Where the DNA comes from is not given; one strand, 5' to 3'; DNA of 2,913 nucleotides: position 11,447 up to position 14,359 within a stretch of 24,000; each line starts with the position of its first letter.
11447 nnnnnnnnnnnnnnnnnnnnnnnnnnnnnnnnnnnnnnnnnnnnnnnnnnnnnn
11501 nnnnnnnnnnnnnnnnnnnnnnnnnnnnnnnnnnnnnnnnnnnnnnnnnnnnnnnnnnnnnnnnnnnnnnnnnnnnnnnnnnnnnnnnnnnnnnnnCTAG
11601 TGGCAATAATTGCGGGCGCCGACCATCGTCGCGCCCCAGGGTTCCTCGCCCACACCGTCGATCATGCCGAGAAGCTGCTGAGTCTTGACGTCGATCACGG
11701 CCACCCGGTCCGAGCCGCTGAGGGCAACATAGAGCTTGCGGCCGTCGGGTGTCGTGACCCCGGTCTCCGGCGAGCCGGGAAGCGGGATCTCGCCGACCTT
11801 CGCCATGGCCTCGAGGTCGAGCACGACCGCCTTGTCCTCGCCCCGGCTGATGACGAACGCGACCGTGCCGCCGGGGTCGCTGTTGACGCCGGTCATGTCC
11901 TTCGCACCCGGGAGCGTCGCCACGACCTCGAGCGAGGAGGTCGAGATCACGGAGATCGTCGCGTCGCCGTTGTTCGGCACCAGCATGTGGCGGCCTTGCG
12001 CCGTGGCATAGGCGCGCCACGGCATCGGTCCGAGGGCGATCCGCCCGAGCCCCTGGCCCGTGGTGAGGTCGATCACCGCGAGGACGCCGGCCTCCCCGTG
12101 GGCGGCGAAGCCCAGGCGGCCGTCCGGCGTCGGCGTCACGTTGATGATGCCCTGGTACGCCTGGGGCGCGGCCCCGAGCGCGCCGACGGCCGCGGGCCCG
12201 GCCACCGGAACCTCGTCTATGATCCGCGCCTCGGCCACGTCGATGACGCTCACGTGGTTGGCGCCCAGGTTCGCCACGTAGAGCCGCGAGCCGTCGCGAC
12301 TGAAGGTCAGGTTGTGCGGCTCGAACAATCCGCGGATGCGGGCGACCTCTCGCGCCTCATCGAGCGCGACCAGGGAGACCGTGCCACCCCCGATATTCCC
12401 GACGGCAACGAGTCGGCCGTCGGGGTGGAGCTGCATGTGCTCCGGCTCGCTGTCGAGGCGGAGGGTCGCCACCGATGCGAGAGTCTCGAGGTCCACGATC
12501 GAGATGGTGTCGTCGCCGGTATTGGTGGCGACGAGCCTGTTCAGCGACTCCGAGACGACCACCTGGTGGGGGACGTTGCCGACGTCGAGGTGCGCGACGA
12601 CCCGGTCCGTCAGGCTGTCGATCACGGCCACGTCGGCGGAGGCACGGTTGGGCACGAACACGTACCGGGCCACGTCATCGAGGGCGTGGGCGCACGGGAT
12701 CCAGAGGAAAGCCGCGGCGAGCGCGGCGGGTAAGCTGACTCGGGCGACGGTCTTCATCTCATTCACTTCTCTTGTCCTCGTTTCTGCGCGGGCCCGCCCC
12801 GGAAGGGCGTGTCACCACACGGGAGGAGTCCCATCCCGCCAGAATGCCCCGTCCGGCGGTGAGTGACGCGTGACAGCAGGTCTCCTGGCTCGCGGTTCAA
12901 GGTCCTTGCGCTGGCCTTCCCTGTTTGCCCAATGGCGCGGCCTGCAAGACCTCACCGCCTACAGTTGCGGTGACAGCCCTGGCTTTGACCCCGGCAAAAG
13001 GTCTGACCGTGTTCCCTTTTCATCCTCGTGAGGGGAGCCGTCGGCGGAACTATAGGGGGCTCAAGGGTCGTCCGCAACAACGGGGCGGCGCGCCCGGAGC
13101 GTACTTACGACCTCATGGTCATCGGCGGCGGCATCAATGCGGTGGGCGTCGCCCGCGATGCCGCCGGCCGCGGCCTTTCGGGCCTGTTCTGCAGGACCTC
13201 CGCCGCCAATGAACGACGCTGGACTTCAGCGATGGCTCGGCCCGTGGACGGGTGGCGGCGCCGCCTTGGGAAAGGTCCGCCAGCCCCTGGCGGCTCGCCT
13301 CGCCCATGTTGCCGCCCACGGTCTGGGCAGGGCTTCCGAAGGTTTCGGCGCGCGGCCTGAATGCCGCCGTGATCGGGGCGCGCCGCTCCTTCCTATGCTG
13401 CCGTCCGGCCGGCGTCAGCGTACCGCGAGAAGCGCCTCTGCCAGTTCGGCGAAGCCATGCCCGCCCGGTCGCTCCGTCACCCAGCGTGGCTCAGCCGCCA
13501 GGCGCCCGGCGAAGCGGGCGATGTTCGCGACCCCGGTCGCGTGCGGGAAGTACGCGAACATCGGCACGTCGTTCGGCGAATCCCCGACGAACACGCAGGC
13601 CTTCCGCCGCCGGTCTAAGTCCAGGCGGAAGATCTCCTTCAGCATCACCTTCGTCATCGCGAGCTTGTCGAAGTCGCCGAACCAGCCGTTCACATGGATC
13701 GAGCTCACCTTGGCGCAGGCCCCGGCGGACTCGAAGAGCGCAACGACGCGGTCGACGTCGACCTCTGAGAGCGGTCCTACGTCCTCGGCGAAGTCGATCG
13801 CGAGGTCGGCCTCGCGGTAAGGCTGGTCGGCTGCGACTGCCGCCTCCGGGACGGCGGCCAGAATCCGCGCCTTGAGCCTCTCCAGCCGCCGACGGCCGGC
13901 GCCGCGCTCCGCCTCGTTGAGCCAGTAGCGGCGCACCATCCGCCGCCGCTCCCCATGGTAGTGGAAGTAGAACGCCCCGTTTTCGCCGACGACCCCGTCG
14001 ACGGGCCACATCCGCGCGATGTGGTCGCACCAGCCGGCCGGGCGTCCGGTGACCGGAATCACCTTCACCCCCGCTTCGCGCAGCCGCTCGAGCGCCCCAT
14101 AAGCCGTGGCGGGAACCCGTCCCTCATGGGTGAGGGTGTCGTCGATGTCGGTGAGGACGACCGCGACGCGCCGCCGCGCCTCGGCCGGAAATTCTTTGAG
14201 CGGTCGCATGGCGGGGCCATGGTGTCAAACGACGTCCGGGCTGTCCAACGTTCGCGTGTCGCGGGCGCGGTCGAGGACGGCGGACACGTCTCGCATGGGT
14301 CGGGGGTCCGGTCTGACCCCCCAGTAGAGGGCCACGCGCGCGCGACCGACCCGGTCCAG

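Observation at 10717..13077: B12 riboswitch controls a secreted YVTN beta-propeller plus S41 peptidase pair, outside every known cobalamin regulon class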

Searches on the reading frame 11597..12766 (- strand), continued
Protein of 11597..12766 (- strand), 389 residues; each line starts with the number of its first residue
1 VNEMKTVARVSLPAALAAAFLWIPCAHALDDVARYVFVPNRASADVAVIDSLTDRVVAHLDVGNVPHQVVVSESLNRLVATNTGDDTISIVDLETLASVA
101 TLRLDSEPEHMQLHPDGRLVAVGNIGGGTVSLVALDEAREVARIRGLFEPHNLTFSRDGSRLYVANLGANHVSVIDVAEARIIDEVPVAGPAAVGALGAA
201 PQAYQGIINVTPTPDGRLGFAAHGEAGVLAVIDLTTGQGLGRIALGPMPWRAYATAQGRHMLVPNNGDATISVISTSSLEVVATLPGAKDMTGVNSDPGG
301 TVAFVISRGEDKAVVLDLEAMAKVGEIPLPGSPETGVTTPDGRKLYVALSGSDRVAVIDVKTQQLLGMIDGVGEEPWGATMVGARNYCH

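Call 64: search_protein_representatives(alignment_id=A2)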
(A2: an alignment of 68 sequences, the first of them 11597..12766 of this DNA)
Query: 68 sequences, 391 profile positions. Proteins with E-value up to 0.001 (for the whole library): 58555; up to 1e-10: 22345; up to 1e-30: 1993. The best 150 are listed.
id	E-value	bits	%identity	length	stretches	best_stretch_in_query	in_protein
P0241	1.0e-203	692.7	-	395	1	11-391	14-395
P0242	1.1e-161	554.3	-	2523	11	19-292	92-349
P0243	5.6e-156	535.6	-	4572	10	26-191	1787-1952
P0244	4.9e-149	512.7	-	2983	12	32-191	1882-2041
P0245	1.6e-137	474.8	-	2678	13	29-191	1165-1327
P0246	3.4e-137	473.7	-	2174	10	23-186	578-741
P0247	1.3e-134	465.2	-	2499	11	35-218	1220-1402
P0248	1.4e-130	451.9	-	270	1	120-391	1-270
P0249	6.1e-128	443.3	-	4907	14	21-307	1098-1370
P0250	3.0e-122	424.5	-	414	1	9-391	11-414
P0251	3.0e-119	414.6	-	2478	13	33-190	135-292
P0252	2.0e-116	405.3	-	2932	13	31-192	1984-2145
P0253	6.1e-116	403.8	-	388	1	25-391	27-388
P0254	8.4e-114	396.7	-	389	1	23-391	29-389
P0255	2.5e-113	395.1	-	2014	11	31-191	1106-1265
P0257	3.2e-112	391.5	-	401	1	31-391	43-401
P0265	4.9e-106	371.1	-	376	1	13-391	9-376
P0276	3.9e-93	328.7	-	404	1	14-391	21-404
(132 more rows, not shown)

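Call 66: find_encoding_contigs(protein=P0257, flank=6000, max_places=2)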
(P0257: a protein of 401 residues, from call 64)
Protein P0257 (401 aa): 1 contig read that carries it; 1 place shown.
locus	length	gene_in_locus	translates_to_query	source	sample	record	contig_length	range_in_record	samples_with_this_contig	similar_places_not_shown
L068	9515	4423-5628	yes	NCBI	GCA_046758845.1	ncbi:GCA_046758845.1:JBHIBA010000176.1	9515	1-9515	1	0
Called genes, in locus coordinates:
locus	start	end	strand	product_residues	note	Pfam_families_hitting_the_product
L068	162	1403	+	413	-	PF00483:NTP_transferase, PF24894:Hexapep_GlmU, PF25247:LbH_GLGC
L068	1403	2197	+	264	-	PF21948:LplA-B_cat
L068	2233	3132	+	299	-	PF01618:MotA_ExbB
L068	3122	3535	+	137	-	PF02472:ExbD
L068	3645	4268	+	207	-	PF00300:His_Phos_1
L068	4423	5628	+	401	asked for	PF02239:Cytochrom_D1, PF21783:YNCE (weak), PF23414:Beta-prop_EML_2 (weak), PF24814:WD40_Prp19 (weak), PF25174:Beta-prop_THOC3, PF21783:YNCE, PF10282:Lactonase, PF02239:Cytochrom_D1, +6 more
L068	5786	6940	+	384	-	PF00999:Na_H_Exchanger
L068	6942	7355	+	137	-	PF00571:CBS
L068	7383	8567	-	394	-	PF02515:CoA_transf_3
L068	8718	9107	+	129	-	PF09969:DUF2203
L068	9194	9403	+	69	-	-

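Call 68: find_encoding_contigs(protein=P0276, flank=6000, max_places=3)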
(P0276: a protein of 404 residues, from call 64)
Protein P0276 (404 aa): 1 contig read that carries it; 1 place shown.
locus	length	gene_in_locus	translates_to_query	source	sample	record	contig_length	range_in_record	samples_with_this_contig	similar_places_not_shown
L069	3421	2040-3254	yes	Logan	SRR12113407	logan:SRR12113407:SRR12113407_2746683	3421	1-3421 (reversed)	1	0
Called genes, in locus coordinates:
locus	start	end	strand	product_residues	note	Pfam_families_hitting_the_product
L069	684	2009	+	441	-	PF04966:OprB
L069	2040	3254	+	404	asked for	PF24796:WDR55 (faint), PF24807:WD40_CDC20-Fz (faint), PF02239:Cytochrom_D1, PF21783:YNCE, PF25175:Beta-prop_WDR5 (weak), PF23381:Beta-prop_IFT122_1st (weak), PF25174:Beta-prop_THOC3, PF02239:Cytochrom_D1 (weak), +6 more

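Call 69: find_encoding_contigs(protein=P0254, flank=6000, max_places=3)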
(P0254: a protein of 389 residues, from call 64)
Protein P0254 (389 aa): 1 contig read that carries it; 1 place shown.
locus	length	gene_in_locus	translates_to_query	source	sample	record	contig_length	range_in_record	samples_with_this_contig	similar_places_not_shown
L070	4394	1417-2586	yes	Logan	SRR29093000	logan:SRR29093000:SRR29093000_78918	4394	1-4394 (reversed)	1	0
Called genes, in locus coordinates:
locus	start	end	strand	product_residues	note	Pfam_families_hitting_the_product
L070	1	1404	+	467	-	?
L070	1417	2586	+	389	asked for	PF21783:YNCE, PF25174:Beta-prop_THOC3 (faint), PF02239:Cytochrom_D1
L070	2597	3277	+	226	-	PF02630:SCO1-SenC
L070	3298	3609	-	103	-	PF00403:HMA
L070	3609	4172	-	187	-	PF04273:BLH_phosphatase, PF13350:Y_phosphatase3 (faint), PF22741:PTP-NADK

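Call 70: find_encoding_contigs(protein=P0265, flank=6000, max_places=3)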
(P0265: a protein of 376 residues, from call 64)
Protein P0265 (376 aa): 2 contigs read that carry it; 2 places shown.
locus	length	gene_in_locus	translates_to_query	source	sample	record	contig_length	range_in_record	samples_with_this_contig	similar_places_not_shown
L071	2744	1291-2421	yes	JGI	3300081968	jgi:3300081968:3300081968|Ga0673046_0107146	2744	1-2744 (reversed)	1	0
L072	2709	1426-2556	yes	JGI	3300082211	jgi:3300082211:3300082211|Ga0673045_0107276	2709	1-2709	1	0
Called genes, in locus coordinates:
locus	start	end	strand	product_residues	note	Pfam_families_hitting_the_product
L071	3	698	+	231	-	?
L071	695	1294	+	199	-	PF01323:DSBA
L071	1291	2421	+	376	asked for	PF21783:YNCE (faint), PF25174:Beta-prop_THOC3 (faint)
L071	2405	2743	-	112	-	?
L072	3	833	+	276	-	?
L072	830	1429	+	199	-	PF01323:DSBA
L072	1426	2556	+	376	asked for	PF21783:YNCE (faint), PF25174:Beta-prop_THOC3 (faint)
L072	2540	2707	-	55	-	?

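Call 71: search_protein_families(library=pfam, proteins=[L070:1-1404:+, L072:3-833:+, L068:3645-4268:+, L067:9960-10715:+, L067:11049-11534:+], max_evalue=0.01)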
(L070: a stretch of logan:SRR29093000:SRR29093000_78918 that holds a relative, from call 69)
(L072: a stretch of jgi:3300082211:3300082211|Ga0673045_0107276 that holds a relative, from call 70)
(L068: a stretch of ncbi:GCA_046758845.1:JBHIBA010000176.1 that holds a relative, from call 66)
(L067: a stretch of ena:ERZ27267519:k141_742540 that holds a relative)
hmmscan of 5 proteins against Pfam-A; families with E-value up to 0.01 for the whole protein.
L070:1-1404:+ (467 aa): 2 families
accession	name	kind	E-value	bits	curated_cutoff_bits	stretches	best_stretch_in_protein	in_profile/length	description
PF02683.22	DsbD_TM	-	4.6e-13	49.4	27.1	1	223-421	4-190/219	Cytochrome C biogenesis protein transmembrane domain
PF13386.12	DsbD_2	-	9.2e-07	29.4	24.9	1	271-428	30-183/199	Cytochrome C biogenesis protein transmembrane region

L072:3-833:+ (276 aa): 2 families
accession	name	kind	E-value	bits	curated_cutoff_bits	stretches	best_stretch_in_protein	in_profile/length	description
PF05173.19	DapB_C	-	5.3e-44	149.6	27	1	131-268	1-121/121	Dihydrodipicolinate reductase, C-terminus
PF01113.26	DapB_N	-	8.5e-31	107.1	25.6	1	5-128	1-124/124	Dihydrodipicolinate reductase, N-terminus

L068:3645-4268:+ (207 aa): 1 family
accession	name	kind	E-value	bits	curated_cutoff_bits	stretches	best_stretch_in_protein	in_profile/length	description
PF00300.27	His_Phos_1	-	1.1e-47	162.6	21.7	1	13-206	1-192/194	Histidine phosphatase superfamily (branch 1)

L067:9960-10715:+ (251 aa): 3 families
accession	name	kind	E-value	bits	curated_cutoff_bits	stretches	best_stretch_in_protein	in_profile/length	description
PF10615.14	DUF2470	-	1.4e-17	64.4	22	1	167-237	1-77/77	Domain of unknown function (DUF2470)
PF01243.27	PNPOx_N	-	7.4e-14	52.6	28.1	1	16-141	4-119/120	Pyridoxamine 5'-phosphate oxidase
PF13883.13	CREG_beta-barrel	-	7.6e-13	49.2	27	1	12-152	5-162/167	CREG, beta-barrel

L067:11049-11534:+ (161 aa): 0 families
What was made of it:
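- DsbD-like, Sco1 and HMA genes, or a DsbA gene, flank more distant YCH propellers (calls 69-71). DsbD-like, Sco1 and HMA genes, or a DsbA gene, lie next to distant YCH propellers (calls 69-71).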

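Call 74: find_related_loci(query=A5, collection=metagenome_contigs, flank=6000)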
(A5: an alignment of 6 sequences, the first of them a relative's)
Query A5 (404 aa) in metagenome_contigs; peptide patterns used: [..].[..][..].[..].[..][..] (x = any residue, [..] = any of these).
97 stretches matched a pattern; 43 encode a relative of the query (tblastn E <= 1e-3); 43 distinct loci.
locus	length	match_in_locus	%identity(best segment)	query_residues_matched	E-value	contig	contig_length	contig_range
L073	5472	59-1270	86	1-404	0e+0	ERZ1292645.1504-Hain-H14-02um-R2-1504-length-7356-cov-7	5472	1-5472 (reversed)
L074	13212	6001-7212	74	1-404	0e+0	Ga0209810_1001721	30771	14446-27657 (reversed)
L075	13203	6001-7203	73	1-404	0e+0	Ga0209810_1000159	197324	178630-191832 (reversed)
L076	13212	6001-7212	69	1-404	0e+0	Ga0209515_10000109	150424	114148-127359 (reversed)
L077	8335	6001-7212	69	1-404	0e+0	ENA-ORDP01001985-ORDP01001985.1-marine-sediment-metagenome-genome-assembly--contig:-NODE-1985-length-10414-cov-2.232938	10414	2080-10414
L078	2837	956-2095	70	25-404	0e+0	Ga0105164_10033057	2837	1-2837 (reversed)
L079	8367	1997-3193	68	6-404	0e+0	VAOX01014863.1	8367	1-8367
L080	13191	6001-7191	68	6-404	0e+0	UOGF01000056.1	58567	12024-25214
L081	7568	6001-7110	54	34-404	2e-140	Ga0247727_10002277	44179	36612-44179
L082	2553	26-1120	55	39-404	8e-147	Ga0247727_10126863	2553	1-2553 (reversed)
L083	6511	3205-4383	51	3-404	8e-139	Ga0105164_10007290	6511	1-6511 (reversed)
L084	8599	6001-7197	53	1-404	1e-137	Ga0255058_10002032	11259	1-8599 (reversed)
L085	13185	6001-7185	50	2-404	3e-137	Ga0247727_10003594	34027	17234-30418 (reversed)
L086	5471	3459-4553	55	37-404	7e-135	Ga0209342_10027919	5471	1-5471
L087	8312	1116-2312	52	1-404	3e-134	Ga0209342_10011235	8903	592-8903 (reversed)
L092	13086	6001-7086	53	41-404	2e-128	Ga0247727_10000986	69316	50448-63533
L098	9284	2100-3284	46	4-404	3e-113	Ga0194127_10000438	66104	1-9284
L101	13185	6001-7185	42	9-404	3e-103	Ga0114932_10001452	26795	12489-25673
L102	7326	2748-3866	44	37-404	9e-103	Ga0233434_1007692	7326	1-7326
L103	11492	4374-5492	43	37-404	3e-101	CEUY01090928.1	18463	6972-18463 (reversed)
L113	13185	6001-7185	41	9-404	4e-96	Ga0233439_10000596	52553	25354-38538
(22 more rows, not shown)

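Call 81: search_protein_families(library=pfam, proteins=[L098:205-1947:+, L092:7067-8320:+, L103:6534-7703:+, L102:4861-5601:+, L076:9674-10834:+, L076:8115-8876:+, L113:3081-5318:-, L101:1597-3045:-, L083:5215-5967:+, L080:3548-4672:+], max_evalue=0.001)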
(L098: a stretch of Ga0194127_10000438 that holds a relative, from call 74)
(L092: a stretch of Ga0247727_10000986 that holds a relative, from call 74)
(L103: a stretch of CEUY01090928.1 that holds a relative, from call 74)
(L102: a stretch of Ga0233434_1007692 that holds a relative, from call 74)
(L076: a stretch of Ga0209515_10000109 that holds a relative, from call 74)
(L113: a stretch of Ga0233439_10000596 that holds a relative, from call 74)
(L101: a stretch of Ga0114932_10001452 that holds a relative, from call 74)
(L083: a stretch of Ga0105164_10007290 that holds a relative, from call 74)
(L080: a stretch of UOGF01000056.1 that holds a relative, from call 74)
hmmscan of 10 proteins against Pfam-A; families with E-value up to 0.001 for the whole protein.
L098:205-1947:+ (580 aa): 1 family
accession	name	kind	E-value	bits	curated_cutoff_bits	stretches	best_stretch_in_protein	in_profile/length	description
PF04966.18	OprB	-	8.2e-21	75.3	22.9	1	458-580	226-372/372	Carbohydrate-selective porin, OprB family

L092:7067-8320:+ (417 aa): 4 families
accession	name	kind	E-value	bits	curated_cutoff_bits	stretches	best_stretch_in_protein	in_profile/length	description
PF01903.22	CbiX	-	6.5e-51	171.5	22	2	34-136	1-104/106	CbiX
PF01257.25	2Fe-2S_thioredx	-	7.7e-07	29.5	24.8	1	324-400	65-143/145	Thioredoxin-like [2Fe-2S] ferredoxin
PF06180.16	CbiK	-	2e-05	24.5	26.2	1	22-104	138-217/262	Cobalt chelatase (CbiK)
PF06999.17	Suc_Fer-like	-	0.00037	21.1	34.9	1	321-411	93-188/191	Sucrase/ferredoxin-like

L103:6534-7703:+ (389 aa): 1 family
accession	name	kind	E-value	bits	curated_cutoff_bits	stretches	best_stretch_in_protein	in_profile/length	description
PF01888.22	CbiD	-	5.8e-85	285.1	25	1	18-286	3-254/254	CbiD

L102:4861-5601:+ (246 aa): 1 family
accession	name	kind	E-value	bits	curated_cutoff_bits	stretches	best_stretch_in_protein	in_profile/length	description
PF02570.20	CbiC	-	5.3e-63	212.7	22.5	1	40-235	2-194/196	Precorrin-8X methylmutase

L076:9674-10834:+ (386 aa): 3 families
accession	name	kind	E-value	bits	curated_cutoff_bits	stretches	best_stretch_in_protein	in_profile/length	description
PF01890.21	CbiG_C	-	1.4e-36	126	27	1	251-368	1-117/117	Cobalamin synthesis G C-terminus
PF11760.13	CbiG_N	-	4.6e-33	113.5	25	1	69-149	2-82/82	Cobalamin synthesis G N-terminal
PF11761.13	CbiG_mid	-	1.5e-10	41.5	22.7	1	154-248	1-88/88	Cobalamin biosynthesis central region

L076:8115-8876:+ (253 aa): 1 family
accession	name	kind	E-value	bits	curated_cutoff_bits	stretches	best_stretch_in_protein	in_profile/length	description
PF00881.29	Nitroreductase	-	3.6e-27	96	23.5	1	35-201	1-166/167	Nitroreductase family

L113:3081-5318:- (745 aa): 2 families
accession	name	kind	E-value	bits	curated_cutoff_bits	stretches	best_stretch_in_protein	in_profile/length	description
PF00593.30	TonB_dep_Rec_b-barrel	-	9.9e-42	144.7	27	1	318-712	59-436/436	TonB dependent receptor-like, beta-barrel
PF07715.20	Plug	-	1.1e-19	71.4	23.9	1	80-180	3-107/107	TonB-dependent Receptor Plug Domain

L101:1597-3045:- (482 aa): 1 family
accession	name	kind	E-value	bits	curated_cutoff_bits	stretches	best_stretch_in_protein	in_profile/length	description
PF03929.21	PepSY_TM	-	1.3e-11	45.3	28.8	1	12-449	3-271/295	PepSY-associated TM region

L083:5215-5967:+ (250 aa): 1 family
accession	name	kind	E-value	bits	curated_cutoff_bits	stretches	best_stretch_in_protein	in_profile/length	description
PF00970.30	FAD_binding_6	-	4.9e-12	46.5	21.1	1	29-104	24-97/99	Oxidoreductase FAD-binding domain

L080:3548-4672:+ (374 aa): 1 family
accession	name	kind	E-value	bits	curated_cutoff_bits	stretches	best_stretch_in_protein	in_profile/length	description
PF01032.23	FecCD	-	1e-75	255.1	26.5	1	47-367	1-311/311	FecCD transport family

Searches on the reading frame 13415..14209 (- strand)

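Call 5: search_protein_families(library=pfam, proteins=[window:13415-14209:-], max_evalue=0.01)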
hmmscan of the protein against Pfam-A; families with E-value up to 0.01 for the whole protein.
window:13415-14209:- (264 aa): 2 families
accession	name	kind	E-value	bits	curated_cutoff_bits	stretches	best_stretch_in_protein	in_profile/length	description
PF08282.18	Hydrolase_3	-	1.7e-11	44.8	20.9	1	18-83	1-67/255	haloacid dehalogenase-like hydrolase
PF00702.32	Hydrolase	-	1.6e-06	29.1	26.4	1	16-219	2-188/191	haloacid dehalogenase-like hydrolase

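Call 6: search_protein_families(library=ncbifam, proteins=[window:13415-14209:-], max_evalue=0.01)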
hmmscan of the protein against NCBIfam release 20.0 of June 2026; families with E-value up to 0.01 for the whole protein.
window:13415-14209:- (264 aa): 14 families
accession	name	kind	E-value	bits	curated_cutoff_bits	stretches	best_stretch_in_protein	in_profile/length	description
TIGR01484.1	HAD-SF-IIB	subfamily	6.9e-20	72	41.8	1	18-226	2-220/221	HAD-IIB family hydrolase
TIGR00099.1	Cof-subfamily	subfamily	9.3e-13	48.3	137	1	18-87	2-72/256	Cof-type HAD-IIB family hydrolase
TIGR01486.1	HAD-SF-IIB-MPGP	subfamily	2.7e-11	43.3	164.75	2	17-86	1-72/257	mannosyl-3-phosphoglycerate phosphatase family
NF002245.0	PRK01158.1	equivalog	3e-11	43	198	1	16-261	4-229/233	phosphoglycolate phosphatase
TIGR01487.1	Pglycolate_arch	equivalog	2.5e-10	40.6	122.75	1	17-255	3-213/215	phosphoglycolate phosphatase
TIGR02461.1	osmo_MPG_phos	equivalog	9.2e-09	35.7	244.35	1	17-79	1-64/227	mannosyl-3-phosphoglycerate phosphatase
TIGR01482.1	SPP-subfamily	subfamily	2.1e-06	27.5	107.15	1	18-229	1-192/225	sucrose-phosphate phosphatase subfamily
NF045966.1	YcsE_rel_Pase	equivalog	3.4e-05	23.4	220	1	17-85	4-75/265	YcsE-related riboflavin metabolism phosphatase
NF001217.0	PRK00192.1-4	equivalog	0.00042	19.9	373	0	16-78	9-72/265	mannosyl-3-phosphoglycerate phosphatase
NF001216.0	PRK00192.1-2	equivalog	0.00053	19.5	353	0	16-56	7-48/275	mannosyl-3-phosphoglycerate phosphatase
TIGR02463.1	MPGP_rel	hypoth_equivalog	0.00054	19.8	282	0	18-79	2-64/216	mannosyl-3-phosphoglycerate phosphatase-related protein YedP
NF002976.0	PRK03669.1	equivalog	0.00063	19.2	315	1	17-255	9-262/271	mannosyl-3-phosphoglycerate phosphatase-related protein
NF001218.0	PRK00192.1-5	equivalog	0.0016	18.2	362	0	178-261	187-269/275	mannosyl-3-phosphoglycerate phosphatase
TIGR01488.1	HAD-SF-IB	subfamily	0.0028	17.7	45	0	201-219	157-175/177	HAD-IB family phosphatase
